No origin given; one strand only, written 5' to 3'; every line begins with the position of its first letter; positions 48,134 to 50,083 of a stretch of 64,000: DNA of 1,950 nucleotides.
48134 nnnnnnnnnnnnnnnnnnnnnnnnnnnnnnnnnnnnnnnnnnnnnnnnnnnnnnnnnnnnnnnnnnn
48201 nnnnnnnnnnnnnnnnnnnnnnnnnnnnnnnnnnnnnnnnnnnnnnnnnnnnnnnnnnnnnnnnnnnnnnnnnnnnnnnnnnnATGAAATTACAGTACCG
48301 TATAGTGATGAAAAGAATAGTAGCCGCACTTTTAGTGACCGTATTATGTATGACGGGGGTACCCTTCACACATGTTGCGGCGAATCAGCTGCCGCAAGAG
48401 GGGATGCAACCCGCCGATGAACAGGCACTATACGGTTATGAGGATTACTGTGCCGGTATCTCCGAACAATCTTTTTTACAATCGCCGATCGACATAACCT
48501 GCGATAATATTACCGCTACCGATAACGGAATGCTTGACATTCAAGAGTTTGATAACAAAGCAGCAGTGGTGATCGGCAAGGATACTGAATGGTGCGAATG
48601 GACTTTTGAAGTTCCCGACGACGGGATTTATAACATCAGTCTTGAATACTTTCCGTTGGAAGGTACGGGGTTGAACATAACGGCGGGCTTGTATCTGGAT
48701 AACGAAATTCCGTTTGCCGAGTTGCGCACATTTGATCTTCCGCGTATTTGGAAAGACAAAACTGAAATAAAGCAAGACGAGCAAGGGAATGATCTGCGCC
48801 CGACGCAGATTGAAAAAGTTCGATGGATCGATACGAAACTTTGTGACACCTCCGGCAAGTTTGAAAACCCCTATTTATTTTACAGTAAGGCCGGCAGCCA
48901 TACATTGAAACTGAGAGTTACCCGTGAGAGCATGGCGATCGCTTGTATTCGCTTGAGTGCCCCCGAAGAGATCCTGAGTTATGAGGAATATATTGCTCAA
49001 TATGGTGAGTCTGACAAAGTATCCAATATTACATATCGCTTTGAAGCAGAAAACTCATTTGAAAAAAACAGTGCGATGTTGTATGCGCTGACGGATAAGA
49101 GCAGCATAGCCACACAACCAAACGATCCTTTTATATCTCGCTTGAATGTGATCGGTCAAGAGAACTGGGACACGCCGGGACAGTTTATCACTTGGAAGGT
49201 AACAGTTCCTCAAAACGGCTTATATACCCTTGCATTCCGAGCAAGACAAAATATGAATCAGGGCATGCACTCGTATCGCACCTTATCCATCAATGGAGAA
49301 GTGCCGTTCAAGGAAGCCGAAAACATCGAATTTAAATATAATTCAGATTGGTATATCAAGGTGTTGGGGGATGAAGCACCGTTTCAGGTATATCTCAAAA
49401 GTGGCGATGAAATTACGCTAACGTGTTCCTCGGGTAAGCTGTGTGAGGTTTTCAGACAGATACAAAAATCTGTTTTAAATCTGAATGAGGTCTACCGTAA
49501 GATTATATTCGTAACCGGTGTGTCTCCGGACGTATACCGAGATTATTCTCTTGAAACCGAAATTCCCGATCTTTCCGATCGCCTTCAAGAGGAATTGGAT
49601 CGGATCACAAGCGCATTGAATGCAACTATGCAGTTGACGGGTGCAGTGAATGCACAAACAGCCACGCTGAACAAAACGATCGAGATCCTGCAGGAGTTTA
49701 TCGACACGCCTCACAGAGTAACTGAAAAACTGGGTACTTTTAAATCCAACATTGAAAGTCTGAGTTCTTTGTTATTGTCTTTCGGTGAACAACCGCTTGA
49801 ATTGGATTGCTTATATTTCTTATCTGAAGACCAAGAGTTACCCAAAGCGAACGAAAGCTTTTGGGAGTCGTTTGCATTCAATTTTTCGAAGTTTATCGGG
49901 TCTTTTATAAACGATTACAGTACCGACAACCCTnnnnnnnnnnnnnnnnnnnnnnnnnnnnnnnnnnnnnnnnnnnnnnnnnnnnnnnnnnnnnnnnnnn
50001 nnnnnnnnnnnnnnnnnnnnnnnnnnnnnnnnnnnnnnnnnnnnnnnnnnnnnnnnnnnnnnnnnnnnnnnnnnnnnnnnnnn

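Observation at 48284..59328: Second, diverged copy of the same seven-gene module in identical order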

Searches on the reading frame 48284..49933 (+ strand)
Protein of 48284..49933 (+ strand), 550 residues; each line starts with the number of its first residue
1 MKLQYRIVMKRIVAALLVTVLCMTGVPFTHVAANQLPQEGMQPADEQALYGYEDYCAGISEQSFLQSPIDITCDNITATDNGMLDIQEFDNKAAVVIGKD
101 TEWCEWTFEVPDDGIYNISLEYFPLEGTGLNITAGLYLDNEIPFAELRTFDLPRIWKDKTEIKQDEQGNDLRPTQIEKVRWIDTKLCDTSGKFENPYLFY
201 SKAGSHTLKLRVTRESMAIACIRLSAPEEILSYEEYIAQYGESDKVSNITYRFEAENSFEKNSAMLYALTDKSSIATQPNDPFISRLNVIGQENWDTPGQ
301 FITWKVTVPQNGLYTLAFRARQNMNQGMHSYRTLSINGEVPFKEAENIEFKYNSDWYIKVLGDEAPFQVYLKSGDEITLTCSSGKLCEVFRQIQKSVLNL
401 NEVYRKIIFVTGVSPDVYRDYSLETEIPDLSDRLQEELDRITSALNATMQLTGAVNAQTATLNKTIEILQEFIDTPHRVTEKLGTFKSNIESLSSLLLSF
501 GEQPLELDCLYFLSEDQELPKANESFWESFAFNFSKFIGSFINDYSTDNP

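Call 35: find_homologous_proteins(query=window:48284-49933:+, max_evalue=0.00001)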
Query window:48284-49933:+ (550 aa): 132 proteins with E <= 0.00001 among 8000 candidates; the best 120 are listed.
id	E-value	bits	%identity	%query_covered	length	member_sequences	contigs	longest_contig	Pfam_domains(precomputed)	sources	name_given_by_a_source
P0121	5.0e-150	519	48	87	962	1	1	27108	PF13416.12,PF01547.31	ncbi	-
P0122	9.6e-144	498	47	86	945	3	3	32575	PF13416.12,PF01547.31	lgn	-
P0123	8.5e-142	491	49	84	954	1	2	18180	PF13416.12,PF01547.31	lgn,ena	-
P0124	2.4e-130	454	44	83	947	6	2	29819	PF13416.12,PF01547.31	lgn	-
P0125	1.1e-127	445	44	90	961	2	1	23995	PF13416.12,PF01547.31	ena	-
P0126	4.7e-118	413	42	83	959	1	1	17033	PF13416.12,PF01547.31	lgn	-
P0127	5.6e-117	410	37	91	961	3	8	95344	-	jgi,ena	-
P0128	1.4e-116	408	42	86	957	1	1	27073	PF13416.12,PF01547.31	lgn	-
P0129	9.7e-115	402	41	84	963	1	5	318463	PF13416.12,PF01547.31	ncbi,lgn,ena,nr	ncbi:MAG: extracellular solute-binding protein [Clostridia bacterium]|nr:extracellular solute-bindin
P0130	3.1e-113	397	40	86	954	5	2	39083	PF13416.12,PF01547.31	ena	-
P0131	1.7e-110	388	43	83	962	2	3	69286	PF13416.12,PF01547.31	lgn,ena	-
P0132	1.0e-107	379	37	98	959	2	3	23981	PF13416.12,PF01547.31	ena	-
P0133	9.6e-106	372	37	98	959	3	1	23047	PF13416.12,PF01547.31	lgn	-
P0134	3.9e-105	371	37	98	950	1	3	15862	PF13416.12,PF01547.31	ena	-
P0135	4.0e-105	370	36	99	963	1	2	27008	PF13416.12,PF16990.12,PF01547.31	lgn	-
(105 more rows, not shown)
